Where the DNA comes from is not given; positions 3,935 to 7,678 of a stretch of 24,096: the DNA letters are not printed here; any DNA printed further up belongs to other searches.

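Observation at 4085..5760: GMC oxidase domain has both conserved active-site residues replaced by Ala while keeping FAD and Cys-cluster motifs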

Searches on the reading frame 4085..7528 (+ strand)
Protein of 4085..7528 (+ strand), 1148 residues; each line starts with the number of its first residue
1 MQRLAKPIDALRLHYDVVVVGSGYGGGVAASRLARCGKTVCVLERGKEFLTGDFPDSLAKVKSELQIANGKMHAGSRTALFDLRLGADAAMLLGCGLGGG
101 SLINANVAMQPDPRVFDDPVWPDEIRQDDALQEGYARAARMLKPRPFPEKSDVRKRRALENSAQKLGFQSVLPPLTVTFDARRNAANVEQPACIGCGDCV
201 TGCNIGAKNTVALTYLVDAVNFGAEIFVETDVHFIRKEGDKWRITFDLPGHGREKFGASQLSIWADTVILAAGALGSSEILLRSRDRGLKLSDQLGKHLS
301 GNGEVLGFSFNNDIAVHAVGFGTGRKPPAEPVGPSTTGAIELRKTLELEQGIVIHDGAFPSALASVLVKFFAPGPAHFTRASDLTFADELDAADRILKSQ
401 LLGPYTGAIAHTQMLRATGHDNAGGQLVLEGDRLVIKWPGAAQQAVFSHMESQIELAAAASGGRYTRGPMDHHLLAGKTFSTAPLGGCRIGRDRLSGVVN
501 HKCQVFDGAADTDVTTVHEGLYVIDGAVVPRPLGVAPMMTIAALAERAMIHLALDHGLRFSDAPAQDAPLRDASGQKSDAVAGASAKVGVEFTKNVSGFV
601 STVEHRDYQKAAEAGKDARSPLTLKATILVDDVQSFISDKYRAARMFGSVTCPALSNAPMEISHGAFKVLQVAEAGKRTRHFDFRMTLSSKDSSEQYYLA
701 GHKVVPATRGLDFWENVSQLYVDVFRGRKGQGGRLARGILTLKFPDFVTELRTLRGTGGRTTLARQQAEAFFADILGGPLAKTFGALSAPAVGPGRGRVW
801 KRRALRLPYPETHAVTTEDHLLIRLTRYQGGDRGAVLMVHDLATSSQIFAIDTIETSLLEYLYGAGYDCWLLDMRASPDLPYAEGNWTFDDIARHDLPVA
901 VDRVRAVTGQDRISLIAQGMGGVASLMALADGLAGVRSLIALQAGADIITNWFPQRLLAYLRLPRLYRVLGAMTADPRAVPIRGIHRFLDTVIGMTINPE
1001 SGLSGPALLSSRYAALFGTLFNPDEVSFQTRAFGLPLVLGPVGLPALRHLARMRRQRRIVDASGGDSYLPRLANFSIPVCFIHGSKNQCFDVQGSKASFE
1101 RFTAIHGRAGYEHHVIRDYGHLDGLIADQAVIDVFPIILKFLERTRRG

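Call 6: search_protein_families(library=pfam, proteins=[window:4085-7528:+], max_evalue=0.1)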
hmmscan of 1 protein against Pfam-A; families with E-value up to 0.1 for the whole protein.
window:4085-7528:+ (1148 aa): 17 families
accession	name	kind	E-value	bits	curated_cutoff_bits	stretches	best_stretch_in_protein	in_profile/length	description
PF00732.25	GMC_oxred_N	-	5.4e-13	49.7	23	1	88-284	17-200/218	GMC oxidoreductase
PF05199.19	GMC_oxred_C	-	1.8e-09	38.7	24.6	1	482-545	86-139/139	GMC oxidoreductase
PF00561.26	Abhydrolase_1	-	3.6e-07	30.5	25.8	1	835-963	2-117/245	alpha/beta hydrolase fold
PF00890.30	FAD_binding_2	-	3.9e-05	23.5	20.4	1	16-48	1-33/414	FAD binding domain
PF12146.15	Hydrolase_4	-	4.1e-05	23.4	27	1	833-948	4-113/239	Serine aminopeptidase, S33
PF07992.20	Pyr_redox_2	-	5.4e-05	23.2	26.1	1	15-55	1-41/291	Pyridine nucleotide-disulphide oxidoreductase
PF01266.30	DAO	-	6e-05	23.2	27.9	1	16-48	1-33/353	FAD dependent oxidoreductase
PF00070.33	Pyr_redox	-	0.00047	21.1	22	1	17-61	2-45/82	Pyridine nucleotide-disulphide oxidoreductase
PF13450.12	NAD_binding_8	-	0.00057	20.6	21.9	1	19-48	1-30/68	NAD(P)-binding Rossmann-like domain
PF12831.13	FAD_oxidored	-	0.0044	16.8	27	1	16-46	1-31/416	FAD dependent oxidoreductase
PF01494.25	FAD_binding_3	-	0.012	15.3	22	1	15-48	2-35/349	FAD binding domain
PF13187.11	Fer4_9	-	0.015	15.7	27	1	191-205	35-49/52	4Fe-4S dicluster domain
PF12837.12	Fer4_6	-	0.017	15.5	25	1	188-204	4-20/24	4Fe-4S binding domain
PF13237.11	Fer4_10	-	0.036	14.4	25.5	1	182-203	31-52/53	4Fe-4S dicluster domain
PF04083.22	Abhydro_lipase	-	0.036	14.1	27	1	811-851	13-61/63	Partial alpha/beta-hydrolase lipase region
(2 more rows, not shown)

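Call 7: search_protein_families(library=ncbifam, proteins=[window:4085-7528:+], max_evalue=0.1)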
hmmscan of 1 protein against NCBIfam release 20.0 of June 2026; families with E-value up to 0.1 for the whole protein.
window:4085-7528:+ (1148 aa): 52 families (the best 25 are shown)
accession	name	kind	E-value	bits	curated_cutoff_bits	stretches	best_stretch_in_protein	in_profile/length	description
NF058674.1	CholsOxChoxAB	equivalog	1.4e-43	149.3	850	2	14-311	5-315/535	cholesterol oxidase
TIGR04542.1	GMC_mycofac_2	equivalog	3.8e-13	49.3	400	2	16-161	1-137/425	mycofactocin system GMC family oxidoreductase MftG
TIGR03970.1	mycofact_MftG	equivalog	2.8e-11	43.1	387.45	2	16-284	2-263/487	mycofactocin dehydrogenase MftG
TIGR01836.1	PHA_synth_III_C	subfamily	8.5e-06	25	365.3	1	825-948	50-173/350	class III poly(R)-hydroxyalkanoic acid synthase subunit PhaC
NF053717.1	VnlPnlRedVprA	equivalog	2.4e-05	23.4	600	1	14-70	6-63/481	vinyl phenol reductase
NF002550.0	PRK02106.1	subfamily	3.5e-05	22.5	605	1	14-117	5-108/563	choline dehydrogenase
NF003585.0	PRK05249.1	equivalog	8.3e-05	21.4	465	1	13-48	5-40/464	Si-specific NAD(P)(+) transhydrogenase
TIGR02032.1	GG-red-SF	subfamily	0.00013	21.8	158.8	1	15-47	1-33/297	geranylgeranyl reductase family protein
TIGR01350.1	lipoamide_DH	equivalog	0.00014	20.7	408.8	1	14-45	1-32/461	dihydrolipoyl dehydrogenase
NF004829.0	PRK06183.1-3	subfamily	0.0003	19.7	390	1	13-48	7-42/520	bifunctional 3-(3-hydroxy-phenyl)propionate/3-hydroxycinnamic acid hydroxylase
NF006130.0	PRK08274.1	equivalog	0.00065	18.6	369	1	14-52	5-43/467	FAD-dependent tricarballylate dehydrogenase TcuA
TIGR02023.1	BchP-ChlP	subfamily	0.00074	18.6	343.3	1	15-46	1-32/388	geranylgeranyl diphosphate reductase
NF050086.1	pipecolate_AmaA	exception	0.00088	18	600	1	14-45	25-56/425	L-pipecolate oxidase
NF053676.1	4oxCHCAChcC1Cy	equivalog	0.0029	16.1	1000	1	14-47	1-34/528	4-oxocyclohexanecarboxylate 2-dehydrogenase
TIGR02730.1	carot_isom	equivalog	0.0032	16.4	586.9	1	15-45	1-31/493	carotenoid isomerase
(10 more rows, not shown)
